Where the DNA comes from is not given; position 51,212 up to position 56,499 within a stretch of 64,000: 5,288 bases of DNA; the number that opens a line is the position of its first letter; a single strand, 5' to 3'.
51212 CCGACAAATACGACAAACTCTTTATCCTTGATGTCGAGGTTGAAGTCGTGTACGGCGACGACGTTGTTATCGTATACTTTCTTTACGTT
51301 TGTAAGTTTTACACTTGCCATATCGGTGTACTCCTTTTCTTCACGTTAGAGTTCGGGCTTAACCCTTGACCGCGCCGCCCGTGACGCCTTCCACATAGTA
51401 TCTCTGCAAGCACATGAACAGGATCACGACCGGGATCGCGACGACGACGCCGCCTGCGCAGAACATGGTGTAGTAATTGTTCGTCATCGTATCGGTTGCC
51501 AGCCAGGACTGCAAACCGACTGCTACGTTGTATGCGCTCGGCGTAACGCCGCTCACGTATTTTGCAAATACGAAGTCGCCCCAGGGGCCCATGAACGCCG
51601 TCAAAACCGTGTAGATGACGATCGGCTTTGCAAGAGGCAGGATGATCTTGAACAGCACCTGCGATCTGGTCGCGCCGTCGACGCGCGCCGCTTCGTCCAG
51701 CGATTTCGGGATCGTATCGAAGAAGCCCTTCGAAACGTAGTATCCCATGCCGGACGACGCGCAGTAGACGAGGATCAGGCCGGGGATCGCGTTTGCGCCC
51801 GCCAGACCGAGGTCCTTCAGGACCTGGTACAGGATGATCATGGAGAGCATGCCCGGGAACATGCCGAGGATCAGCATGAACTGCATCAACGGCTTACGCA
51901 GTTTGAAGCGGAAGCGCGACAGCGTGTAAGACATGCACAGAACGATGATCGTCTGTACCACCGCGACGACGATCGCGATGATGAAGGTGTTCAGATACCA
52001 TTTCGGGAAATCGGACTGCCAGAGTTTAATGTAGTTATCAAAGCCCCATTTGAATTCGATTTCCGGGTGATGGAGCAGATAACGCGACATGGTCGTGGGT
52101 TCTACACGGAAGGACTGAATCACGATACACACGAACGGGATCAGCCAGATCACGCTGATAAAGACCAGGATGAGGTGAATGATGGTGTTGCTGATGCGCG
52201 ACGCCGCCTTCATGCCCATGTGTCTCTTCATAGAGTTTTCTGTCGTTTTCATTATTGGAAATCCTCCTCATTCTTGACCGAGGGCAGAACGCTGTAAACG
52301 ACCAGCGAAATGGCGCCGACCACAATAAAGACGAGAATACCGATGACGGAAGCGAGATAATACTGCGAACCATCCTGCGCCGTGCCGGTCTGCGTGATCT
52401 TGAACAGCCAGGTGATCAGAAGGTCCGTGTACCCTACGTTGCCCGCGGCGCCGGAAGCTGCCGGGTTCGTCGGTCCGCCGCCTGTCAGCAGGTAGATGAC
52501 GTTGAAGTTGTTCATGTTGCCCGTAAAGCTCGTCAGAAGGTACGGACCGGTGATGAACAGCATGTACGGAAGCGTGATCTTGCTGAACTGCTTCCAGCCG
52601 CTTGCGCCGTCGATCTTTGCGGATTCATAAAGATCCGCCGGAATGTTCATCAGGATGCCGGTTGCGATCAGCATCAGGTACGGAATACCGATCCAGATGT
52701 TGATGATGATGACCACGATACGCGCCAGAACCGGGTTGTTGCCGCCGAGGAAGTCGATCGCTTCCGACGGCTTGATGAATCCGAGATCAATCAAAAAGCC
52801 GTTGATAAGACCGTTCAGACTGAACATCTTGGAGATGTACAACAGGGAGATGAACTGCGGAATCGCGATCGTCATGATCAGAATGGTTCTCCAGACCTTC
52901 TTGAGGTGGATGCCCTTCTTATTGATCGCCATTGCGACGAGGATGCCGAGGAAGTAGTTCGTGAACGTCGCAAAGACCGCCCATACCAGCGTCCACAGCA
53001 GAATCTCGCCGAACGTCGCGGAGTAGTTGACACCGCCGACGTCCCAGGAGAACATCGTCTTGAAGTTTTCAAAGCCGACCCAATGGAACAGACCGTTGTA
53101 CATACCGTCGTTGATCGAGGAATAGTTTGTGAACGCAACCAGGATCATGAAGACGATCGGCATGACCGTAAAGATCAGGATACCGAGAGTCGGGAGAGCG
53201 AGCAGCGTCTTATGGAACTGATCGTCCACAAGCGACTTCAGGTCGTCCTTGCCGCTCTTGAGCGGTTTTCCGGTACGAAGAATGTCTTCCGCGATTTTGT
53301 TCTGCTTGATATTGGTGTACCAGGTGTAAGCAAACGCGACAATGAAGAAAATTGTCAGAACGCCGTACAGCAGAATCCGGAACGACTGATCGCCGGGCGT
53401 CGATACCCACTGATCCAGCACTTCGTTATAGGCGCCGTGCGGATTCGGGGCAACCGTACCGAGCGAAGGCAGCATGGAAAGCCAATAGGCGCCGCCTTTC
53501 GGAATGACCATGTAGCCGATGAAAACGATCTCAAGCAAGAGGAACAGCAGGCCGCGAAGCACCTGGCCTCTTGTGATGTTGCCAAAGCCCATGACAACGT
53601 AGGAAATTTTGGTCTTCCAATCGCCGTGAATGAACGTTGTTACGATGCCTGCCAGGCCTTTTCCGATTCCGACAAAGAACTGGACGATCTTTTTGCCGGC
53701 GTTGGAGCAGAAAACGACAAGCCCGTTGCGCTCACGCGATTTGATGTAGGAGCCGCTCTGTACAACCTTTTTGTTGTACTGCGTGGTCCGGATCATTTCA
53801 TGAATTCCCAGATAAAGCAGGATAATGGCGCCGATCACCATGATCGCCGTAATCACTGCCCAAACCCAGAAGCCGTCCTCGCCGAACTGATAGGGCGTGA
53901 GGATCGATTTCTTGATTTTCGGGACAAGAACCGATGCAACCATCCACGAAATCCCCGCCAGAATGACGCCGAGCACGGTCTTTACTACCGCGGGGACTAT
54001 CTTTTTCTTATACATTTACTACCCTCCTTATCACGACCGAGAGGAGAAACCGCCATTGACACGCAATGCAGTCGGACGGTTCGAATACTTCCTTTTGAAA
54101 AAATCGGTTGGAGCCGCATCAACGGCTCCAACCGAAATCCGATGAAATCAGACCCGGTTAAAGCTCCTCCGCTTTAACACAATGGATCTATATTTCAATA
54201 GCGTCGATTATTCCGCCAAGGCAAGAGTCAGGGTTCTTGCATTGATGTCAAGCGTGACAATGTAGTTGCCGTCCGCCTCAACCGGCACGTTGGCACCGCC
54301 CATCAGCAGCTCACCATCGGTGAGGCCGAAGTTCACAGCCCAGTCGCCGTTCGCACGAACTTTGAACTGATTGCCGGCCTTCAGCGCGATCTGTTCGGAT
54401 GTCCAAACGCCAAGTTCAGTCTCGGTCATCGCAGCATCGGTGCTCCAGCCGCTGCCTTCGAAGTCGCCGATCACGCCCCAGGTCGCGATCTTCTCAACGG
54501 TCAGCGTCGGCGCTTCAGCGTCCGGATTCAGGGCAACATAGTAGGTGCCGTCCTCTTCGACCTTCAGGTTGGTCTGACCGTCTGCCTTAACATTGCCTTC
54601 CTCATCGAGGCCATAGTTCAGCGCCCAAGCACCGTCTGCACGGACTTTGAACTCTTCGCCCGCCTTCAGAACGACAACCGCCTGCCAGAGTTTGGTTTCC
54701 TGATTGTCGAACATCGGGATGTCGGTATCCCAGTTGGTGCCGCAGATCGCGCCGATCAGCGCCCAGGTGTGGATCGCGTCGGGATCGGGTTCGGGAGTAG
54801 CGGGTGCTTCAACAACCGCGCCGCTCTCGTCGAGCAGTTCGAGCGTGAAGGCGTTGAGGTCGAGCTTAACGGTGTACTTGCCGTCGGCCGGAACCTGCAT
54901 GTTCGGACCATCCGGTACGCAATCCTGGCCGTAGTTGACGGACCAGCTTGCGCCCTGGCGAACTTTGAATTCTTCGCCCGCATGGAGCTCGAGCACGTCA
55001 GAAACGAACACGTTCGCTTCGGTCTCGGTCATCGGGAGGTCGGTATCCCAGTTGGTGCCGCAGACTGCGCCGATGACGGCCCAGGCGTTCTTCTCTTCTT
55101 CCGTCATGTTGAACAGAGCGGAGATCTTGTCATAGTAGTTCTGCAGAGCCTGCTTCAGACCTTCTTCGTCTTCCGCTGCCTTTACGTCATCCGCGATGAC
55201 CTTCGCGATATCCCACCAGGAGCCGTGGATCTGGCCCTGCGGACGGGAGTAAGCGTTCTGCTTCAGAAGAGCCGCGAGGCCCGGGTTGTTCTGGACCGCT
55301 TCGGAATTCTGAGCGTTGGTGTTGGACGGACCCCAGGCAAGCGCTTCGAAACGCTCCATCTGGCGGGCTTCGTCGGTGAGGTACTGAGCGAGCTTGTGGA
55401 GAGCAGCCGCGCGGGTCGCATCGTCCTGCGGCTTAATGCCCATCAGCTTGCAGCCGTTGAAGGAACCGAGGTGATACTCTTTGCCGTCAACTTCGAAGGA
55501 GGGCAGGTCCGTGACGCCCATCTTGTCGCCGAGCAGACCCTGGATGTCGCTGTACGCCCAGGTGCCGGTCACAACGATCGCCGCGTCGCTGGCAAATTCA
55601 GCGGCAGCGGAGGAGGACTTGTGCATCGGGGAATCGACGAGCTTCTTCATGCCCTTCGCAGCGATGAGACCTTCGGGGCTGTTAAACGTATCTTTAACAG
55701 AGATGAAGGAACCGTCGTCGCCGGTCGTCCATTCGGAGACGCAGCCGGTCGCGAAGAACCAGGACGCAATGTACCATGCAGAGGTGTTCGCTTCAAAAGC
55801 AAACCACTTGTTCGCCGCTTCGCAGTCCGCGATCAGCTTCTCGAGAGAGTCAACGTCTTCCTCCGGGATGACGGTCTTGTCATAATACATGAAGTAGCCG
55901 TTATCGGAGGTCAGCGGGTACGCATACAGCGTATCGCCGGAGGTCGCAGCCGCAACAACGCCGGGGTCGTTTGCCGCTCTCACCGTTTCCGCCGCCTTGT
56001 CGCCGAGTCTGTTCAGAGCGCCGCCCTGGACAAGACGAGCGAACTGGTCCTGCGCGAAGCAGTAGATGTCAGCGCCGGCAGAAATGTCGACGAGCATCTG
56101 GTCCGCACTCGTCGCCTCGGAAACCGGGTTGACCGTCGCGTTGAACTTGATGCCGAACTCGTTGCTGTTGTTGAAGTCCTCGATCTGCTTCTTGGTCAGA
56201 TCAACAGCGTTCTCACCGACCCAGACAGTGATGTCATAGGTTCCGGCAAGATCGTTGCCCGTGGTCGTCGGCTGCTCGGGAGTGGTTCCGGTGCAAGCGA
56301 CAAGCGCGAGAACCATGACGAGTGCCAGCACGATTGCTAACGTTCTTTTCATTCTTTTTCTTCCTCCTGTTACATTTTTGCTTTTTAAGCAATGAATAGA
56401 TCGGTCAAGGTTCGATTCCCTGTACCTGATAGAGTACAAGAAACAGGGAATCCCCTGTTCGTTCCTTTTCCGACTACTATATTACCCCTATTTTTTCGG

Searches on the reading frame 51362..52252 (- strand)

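Call 98: search_protein_families(library=pfam, proteins=[window:51362-52252:-], max_evalue=0.001)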
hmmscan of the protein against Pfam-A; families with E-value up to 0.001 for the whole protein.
window:51362-52252:- (297 aa): 1 family
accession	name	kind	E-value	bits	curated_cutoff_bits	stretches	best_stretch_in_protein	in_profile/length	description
PF00528.27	BPD_transp_1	-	2.1e-21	76.9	26.4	1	113-288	11-180/184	Binding-protein-dependent transport system inner membrane component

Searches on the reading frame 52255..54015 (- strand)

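Call 98: search_protein_families(library=pfam, proteins=[window:52255-54015:-], max_evalue=0.001)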
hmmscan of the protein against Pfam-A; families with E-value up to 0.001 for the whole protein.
window:52255-54015:- (587 aa): 1 family
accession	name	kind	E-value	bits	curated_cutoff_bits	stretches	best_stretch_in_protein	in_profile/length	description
PF00528.27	BPD_transp_1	-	2.4e-15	57.2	26.4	1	355-576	3-177/184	Binding-protein-dependent transport system inner membrane component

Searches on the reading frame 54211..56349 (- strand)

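Call 98: search_protein_families(library=pfam, proteins=[window:54211-56349:-], max_evalue=0.001)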
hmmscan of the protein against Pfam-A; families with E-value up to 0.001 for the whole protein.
window:54211-56349:- (713 aa): 2 families
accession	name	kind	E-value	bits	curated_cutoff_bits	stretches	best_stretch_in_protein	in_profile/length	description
PF13416.11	SBP_bac_8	-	6.5e-26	92.2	27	1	56-360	3-279/279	Bacterial extracellular solute-binding protein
PF22058.2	X25_BaPul_like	-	1.3e-10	41.6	27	0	637-701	23-79/87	Pullulanase X25 domain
